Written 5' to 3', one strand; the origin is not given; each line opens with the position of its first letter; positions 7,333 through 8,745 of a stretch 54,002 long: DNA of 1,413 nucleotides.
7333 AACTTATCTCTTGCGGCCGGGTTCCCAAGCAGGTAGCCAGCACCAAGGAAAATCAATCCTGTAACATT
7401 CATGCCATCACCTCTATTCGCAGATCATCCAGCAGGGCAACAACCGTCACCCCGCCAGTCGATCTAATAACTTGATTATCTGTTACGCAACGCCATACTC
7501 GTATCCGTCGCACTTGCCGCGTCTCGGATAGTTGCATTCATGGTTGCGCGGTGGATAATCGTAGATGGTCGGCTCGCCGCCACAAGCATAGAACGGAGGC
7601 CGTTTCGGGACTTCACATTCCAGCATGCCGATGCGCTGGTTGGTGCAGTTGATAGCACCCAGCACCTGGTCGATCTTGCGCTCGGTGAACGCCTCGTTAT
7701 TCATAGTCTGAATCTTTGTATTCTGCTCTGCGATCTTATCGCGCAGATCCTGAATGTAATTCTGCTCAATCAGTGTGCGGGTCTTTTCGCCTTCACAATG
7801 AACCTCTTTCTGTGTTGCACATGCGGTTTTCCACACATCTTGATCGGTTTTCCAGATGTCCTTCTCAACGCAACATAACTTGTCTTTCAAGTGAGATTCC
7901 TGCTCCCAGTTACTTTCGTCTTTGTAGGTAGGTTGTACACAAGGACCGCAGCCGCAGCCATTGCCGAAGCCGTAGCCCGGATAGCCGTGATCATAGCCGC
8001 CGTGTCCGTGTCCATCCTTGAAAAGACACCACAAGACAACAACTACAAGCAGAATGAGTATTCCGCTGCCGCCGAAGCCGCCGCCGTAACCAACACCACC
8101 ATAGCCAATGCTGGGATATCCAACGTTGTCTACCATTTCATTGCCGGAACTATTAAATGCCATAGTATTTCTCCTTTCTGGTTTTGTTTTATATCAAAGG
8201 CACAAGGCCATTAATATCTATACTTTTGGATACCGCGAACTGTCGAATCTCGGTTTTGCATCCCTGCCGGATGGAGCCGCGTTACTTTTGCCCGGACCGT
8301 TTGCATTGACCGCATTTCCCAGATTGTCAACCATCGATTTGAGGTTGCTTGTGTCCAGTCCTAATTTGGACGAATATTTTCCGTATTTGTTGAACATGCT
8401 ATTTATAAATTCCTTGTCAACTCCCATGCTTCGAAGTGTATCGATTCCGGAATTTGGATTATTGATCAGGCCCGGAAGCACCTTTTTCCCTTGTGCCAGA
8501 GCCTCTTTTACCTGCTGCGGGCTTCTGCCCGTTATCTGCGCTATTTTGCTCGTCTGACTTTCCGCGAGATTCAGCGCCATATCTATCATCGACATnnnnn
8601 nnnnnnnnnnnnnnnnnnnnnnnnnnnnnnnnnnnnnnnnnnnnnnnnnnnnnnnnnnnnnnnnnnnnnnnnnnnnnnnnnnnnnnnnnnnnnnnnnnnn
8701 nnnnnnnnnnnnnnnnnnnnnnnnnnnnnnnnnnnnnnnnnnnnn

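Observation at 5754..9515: Eleven-gene translationally coupled cargo operon next to attP encoding exosporium/spore-coat-like proteins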

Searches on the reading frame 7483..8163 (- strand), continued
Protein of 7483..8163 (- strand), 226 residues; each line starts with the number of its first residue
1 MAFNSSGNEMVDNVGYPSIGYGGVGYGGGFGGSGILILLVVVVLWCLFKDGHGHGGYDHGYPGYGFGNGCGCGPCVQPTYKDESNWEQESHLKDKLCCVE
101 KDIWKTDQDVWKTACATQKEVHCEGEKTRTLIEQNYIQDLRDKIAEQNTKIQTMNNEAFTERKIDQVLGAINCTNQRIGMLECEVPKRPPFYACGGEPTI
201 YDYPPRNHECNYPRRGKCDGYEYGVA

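Call 104: find_encoding_contigs(protein=P0023, flank=10000, max_places=1)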
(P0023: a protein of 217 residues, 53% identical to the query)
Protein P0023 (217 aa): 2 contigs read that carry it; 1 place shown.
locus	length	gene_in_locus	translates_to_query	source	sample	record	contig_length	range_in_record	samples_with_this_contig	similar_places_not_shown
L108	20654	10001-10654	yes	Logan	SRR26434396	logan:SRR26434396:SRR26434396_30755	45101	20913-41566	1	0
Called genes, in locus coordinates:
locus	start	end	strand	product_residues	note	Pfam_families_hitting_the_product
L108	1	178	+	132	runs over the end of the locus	PF10934:Sheath_initiator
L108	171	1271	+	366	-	PF26078:Baseplate_J_M, PF26079:Baseplate_J_C (faint)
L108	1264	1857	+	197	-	PF10076:Phage_Mu_Gp48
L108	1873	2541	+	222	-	-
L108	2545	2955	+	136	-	-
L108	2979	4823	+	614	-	PF13884:Peptidase_S74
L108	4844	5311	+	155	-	-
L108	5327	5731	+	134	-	-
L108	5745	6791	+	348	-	PF01510:Amidase_2, PF07486:Hydrolase_2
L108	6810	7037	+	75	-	-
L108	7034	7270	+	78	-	-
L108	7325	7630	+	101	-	-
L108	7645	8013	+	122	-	-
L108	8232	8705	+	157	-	PF00196:GerE (faint), PF02796:HTH_7 (faint), PF08281:Sigma70_r4_2 (faint)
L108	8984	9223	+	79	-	-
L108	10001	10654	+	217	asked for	-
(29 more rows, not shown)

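Call 107: search_dna_similar(query=L097:5722-6327:+, collection=phages, mode=protein, max_evalue=0.001, max_rows=40, rows=spread)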
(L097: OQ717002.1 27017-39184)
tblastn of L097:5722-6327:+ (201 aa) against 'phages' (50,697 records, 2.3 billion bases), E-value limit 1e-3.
Records with a match: 27; places in all: 28; records where one place covers at least 80% of the query: 5.
Best place of each record, by identity: >=99% 1; 95-99% 1; 80-90% 1; 60-80% 3; <60% 21.
By first word of the organism name: Bacteriophage 11; Clostridium 6; uncultured 5; Dulem 2; bajarodcaudo 2; Bacteroides 1.
By host as written in the record: - 17; Clostridium perfringens 3; Clostridium perfringens 012 1; Clostridium perfringens 2589 1; Clostridium perfringens JCM 1290 1; Propithecus coquereli 1; Bacteroides uniformis MB20-41 1; Varecia variegata 1; and 1 more.
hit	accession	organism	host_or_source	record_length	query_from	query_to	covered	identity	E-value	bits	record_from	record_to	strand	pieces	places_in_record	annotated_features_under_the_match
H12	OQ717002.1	Clostridium phage vB_CpeS-17DYC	Clostridium perfringens 012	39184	1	201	100%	100.0%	4e-106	339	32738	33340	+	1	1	hypothetical protein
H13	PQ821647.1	Clostridium phage HMD-PC1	Clostridium perfringens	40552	1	195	97%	83.7%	8e-82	270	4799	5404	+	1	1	hypothetical protein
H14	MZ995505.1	Clostridium phage vB_CpeP_PMQ04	Clostridium perfringens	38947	1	195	97%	79.5%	9e-75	249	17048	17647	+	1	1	hypothetical protein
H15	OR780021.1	Clostridium phage XP41-N3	Clostridium perfringens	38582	1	192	96%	75.1%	1e-62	214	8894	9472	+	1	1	hypothetical protein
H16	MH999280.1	Clostridium phage CPD1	Clostridium perfringens 2589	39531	1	195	97%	70.6%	4e-59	204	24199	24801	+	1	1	hypothetical protein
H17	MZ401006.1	Clostridium phage CPQ4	Clostridium perfringens JCM 1290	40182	1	110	55%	97.3%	9e-39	146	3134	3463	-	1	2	hypothetical protein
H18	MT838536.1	Bacteriophage sp.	human fecal samples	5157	83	189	53%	48.7%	1e-23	102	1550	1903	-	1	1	record has no annotation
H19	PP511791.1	Dulem virus 39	Propithecus coquereli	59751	83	193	55%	46.3%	6e-25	106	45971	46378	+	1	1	hypothetical protein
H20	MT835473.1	Bacteriophage sp.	human fecal samples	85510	54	194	70%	31.0%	2e-6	53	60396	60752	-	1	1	record has no annotation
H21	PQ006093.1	bajarodcaudo virus 2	Neotoma bryanti feces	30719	83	192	55%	39.5%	4e-14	76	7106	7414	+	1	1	hypothetical protein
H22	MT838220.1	Bacteriophage sp.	human fecal samples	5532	71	198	64%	33.8%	4e-10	64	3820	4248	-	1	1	record has no annotation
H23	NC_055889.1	uncultured phage cr53_1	human feces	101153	54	194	70%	29.6%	2e-5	50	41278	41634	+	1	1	spike protein/glycoprotein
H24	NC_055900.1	uncultured phage cr125_1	human feces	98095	58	194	68%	30.4%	4e-5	49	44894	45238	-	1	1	spike protein/glycoprotein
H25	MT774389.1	uncultured phage cr116_1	human feces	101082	55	201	73%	28.1%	7e-4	45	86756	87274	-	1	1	spike protein/glycoprotein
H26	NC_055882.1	uncultured phage cr116_1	human feces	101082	55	201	73%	28.1%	7e-4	45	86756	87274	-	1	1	spike protein/glycoprotein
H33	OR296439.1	Bacteroides phage C3_41T2LP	Bacteroides uniformis MB20-41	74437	58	188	65%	27.0%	2e-4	47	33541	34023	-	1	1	outer capsid protein/viral fiber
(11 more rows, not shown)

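Call 108: search_dna_similar(query=L097:7347-7874:+, collection=phages, mode=protein, max_evalue=0.001, max_rows=40, rows=spread)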
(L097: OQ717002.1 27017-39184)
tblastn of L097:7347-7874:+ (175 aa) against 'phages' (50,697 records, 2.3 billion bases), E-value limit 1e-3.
Records with a match: 17; places in all: 17; records where one place covers at least 80% of the query: 16.
Best place of each record, by identity: >=99% 4; 95-99% 11; <60% 2.
By first word of the organism name: Clostridium 15; Bacteriophage 1; Dulem 1.
By host as written in the record: Clostridium perfringens 12; Clostridium perfringens 012 1; Clostridium perfringens JCM 1290 1; Clostridium perfringens 2589 1; - 1; Varecia variegata 1.
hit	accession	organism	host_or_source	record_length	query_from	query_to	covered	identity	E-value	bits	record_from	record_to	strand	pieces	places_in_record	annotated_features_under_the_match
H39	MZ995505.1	Clostridium phage vB_CpeP_PMQ04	Clostridium perfringens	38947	1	175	100%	100.0%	6e-113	357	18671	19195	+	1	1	hypothetical protein (x2)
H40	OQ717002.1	Clostridium phage vB_CpeS-17DYC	Clostridium perfringens 012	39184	1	175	100%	100.0%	6e-113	357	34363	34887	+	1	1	hypothetical protein (x2)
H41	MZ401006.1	Clostridium phage CPQ4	Clostridium perfringens JCM 1290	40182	1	175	100%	100.0%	6e-113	357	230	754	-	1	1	hypothetical protein (x2)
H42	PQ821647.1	Clostridium phage HMD-PC1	Clostridium perfringens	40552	1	175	100%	100.0%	6e-113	357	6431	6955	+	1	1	hypothetical protein (x2)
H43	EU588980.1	Clostridium phage phiCP39-O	Clostridium perfringens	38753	1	175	100%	98.9%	4e-112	355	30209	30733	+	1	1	hypothetical protein (x2)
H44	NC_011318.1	Clostridium phage phiCP39-O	Clostridium perfringens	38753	1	175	100%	98.9%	4e-112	355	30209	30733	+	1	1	hypothetical protein (x2)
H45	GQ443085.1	Clostridium phage phiCP26F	Clostridium perfringens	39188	1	175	100%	98.9%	4e-112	355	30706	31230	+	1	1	phi26F_gp37: hypothetical protein | phi26F_gp36: hypothetical protein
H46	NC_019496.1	Clostridium phage phiCP26F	Clostridium perfringens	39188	1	175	100%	98.9%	4e-112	355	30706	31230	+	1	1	phi26F_gp37: hypothetical protein | phi26F_gp36: hypothetical protein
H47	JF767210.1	Clostridium phage phiCP9O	Clostridium perfringens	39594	1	175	100%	98.9%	4e-112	355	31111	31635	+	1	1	hypothetical protein (x2)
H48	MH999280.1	Clostridium phage CPD1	Clostridium perfringens 2589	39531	1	175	100%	98.9%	5e-112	355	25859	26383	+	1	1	hypothetical protein (x2)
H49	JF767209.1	Clostridium phage phiCP34O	Clostridium perfringens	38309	1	175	100%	98.3%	9e-112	354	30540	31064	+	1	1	hypothetical protein (x2)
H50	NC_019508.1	Clostridium phage phiCP34O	Clostridium perfringens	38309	1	175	100%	98.3%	9e-112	354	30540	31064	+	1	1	hypothetical protein (x2)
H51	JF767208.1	Clostridium phage phiCP13O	Clostridium perfringens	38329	1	175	100%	98.3%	9e-112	354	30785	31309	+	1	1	hypothetical protein (x2)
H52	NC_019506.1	Clostridium phage phiCP13O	Clostridium perfringens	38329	1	175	100%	98.3%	9e-112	354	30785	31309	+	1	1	hypothetical protein (x2)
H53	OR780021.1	Clostridium phage XP41-N3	Clostridium perfringens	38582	1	175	100%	97.7%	6e-111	352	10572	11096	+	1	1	hypothetical protein (x2)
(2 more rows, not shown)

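Call 109: get_annotated_region(hit=H23, flank=4000)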
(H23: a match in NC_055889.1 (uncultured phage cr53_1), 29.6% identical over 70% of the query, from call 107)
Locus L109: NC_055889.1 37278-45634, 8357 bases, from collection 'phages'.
description: CrAssphage cr53_1, complete genome.
organism: uncultured phage cr53_1 (NCBI taxid 2772080)
taxonomy: Viruses; Duplodnaviria; Heunggongvirae; Uroviricota; Caudoviricetes; Crassvirales; Suoliviridae; Loutivirinae; Blohavirus; Blohavirus americanus
host: -; source: human feces; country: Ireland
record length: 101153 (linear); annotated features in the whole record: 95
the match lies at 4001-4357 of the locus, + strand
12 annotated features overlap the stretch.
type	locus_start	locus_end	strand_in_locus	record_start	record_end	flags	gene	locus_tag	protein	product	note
CDS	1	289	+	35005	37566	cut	-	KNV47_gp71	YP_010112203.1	tail protein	gp_67243; similar to sulfatase, major tropism determinant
CDS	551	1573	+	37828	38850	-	-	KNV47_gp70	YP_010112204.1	Reverse transcriptase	gp_67244; Intron reverse transcriptase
CDS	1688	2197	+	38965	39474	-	-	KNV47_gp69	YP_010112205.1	holin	gp_67245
CDS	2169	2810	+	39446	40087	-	-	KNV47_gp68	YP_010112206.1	lysis regulatory protein-like protein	gp_67246; Similar to phage lysis regulatory protein LysB, cell division protein FtsL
CDS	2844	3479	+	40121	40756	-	-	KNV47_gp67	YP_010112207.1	RNA polymerase sigma factor/ubiquitin-like protein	gp_67247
CDS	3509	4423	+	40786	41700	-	-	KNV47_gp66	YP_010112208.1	spike protein/glycoprotein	gp_67248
CDS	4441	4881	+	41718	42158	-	-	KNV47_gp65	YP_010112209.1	hypothetical protein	gp_67249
CDS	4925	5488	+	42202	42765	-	-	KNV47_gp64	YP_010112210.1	hypothetical protein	gp_67250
CDS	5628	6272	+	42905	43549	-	-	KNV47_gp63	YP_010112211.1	virion structural protein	gp_67251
CDS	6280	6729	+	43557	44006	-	-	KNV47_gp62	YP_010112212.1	peptidoglycan-associated protein-like protein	gp_67252; Similar to peptidoglycan-associated proteinhistidine kinase response regulator, glycine zipper domain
CDS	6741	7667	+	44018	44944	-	-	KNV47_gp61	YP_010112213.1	tail tubular protein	gp_67253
CDS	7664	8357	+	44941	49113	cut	-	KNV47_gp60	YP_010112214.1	virion structural protein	gp_67254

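Call 110: get_annotated_region(hit=H33, flank=4000)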
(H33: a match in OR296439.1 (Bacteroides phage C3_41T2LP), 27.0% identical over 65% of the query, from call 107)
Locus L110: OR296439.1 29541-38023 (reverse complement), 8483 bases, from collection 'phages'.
description: Bacteroides phage C3_41T2LP, complete genome.
organism: Bacteroides phage C3_41T2LP (NCBI taxid 3070809)
taxonomy: Viruses; Duplodnaviria; Heunggongvirae; Uroviricota; Caudoviricetes
host: Bacteroides uniformis MB20-41; source: phage plaques of the host; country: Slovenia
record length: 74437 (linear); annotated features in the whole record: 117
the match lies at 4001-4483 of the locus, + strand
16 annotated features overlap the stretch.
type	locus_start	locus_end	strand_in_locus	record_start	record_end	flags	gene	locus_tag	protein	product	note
CDS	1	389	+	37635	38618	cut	-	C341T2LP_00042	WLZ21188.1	viral recombinase family protein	YqaJ viral recombinase family protein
CDS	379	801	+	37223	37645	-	-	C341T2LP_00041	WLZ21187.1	hypothetical protein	-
CDS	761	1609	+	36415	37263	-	-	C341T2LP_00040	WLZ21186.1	RecT protein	-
CDS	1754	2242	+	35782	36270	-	-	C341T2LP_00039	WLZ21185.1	holliday junction resolvase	-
CDS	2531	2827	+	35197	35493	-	-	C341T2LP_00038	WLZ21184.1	chromosomal replication initiator protein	-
CDS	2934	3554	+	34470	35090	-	-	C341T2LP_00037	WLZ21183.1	DNA endonuclease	DNA endonuclease I-HmuI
CDS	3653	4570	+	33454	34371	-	-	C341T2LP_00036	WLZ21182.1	outer capsid protein/viral fiber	-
CDS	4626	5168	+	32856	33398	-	-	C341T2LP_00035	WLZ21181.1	hypothetical protein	-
CDS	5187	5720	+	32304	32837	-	-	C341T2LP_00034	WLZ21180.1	hypothetical protein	-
CDS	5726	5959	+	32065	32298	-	-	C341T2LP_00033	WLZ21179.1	hypothetical protein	-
CDS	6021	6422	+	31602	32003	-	-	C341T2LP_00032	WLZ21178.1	hypothetical protein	-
CDS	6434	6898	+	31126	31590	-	-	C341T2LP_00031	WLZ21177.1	PolyVal metallopeptidase superfamily domain protein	-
CDS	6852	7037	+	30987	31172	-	-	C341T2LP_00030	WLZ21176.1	hypothetical protein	-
CDS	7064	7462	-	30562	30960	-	-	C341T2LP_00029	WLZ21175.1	chromosomal replication initiator protein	-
CDS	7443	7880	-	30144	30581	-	-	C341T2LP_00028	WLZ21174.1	hypothetical protein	-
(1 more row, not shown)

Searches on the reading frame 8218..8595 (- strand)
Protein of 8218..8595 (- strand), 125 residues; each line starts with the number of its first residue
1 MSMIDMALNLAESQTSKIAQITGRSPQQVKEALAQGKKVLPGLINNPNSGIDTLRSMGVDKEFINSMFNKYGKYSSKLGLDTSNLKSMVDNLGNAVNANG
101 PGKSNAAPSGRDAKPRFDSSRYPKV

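Call 5: search_protein_families(library=pfam, max_evalue=0.1, proteins=[window:8218-8595:-])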
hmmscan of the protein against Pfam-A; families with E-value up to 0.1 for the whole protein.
window:8218-8595:- (125 aa): 2 families
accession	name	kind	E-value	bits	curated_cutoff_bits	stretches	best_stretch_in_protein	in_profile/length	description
PF13529.12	Peptidase_C39_2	-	0.027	15.5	24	0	53-99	59-105/143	Peptidase_C39 like family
PF04295.18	GD_AH_second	-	0.061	13.8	27.3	1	27-77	55-105/136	D-galactarate dehydratase/Altronate hydrolase, second domain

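Call 6: search_protein_families(library=phrogs, max_evalue=0.1, proteins=[window:8218-8595:-])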
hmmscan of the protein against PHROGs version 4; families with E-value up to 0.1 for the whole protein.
window:8218-8595:- (125 aa): 1 family
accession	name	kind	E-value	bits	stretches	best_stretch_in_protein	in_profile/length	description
phrog_18369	-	unknown function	0.055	14.3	0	42-79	17-50/56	-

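Call 7: search_protein_families(library=ncbifam, max_evalue=0.1, proteins=[window:8218-8595:-])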
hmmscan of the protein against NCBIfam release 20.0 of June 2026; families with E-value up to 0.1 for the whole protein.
window:8218-8595:- (125 aa): 0 families

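Call 37: search_protein_families(library=padloc, max_evalue=0.01, proteins=[window:8218-8595:-])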
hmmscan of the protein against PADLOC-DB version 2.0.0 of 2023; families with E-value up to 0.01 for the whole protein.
window:8218-8595:- (125 aa): 0 families

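Call 47: search_solved_structures(query=A4, max_evalue=10)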
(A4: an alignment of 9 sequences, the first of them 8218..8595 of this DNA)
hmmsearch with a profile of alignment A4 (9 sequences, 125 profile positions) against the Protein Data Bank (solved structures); distinct sequences matched with E-value up to 10: 20.
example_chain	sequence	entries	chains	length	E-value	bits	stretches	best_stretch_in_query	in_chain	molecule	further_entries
8vd6_A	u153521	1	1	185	0.0021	21.6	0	16-92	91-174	CAP REPEAT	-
21ty_A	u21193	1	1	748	0.048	17.2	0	5-69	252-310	Free fatty acid receptor 2,human free fatty acid receptor 2 (FFA2) fused with de novo desi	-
9uvy_A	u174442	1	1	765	0.052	17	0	5-68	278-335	Vasopressin V2 receptor,ARK1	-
9uvz_A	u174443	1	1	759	0.053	17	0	5-69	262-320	Lysophosphatidic acid receptor 2,ARK1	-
6qbi_A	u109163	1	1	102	0.084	16.4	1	63-110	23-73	Surface protein, mlp lipoprotein family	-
4n5a_A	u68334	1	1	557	0.12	15.9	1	55-84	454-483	Protein EFR3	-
7mwr_B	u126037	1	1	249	0.19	15.3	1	13-69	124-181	LHD101B4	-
7bgf_A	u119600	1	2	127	0.44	14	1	22-60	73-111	DNA endonuclease RBBP8,CtIP/RBBP8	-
8skx_A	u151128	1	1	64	0.5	13.9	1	36-74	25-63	Miniprotein HHH_rd4_0518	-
9drl_A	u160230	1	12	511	0.58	13.7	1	13-68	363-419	T33-549_B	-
8pin_A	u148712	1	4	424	1.1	12.8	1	47-97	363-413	D-3-phosphoglycerate dehydrogenase 2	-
8pio_F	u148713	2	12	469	1.1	12.8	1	47-97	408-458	phosphoglycerate dehydrogenase | D-3-phosphoglycerate dehydrogenase 2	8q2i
8pir_F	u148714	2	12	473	1.1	12.8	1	47-97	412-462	phosphoglycerate dehydrogenase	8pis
1q2v_A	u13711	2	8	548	1.3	12.6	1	11-64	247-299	Thermosome alpha subunit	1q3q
6esq_I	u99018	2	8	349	1.4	12.5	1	14-71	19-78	HydroxyMethylGlutaryl-CoA synthase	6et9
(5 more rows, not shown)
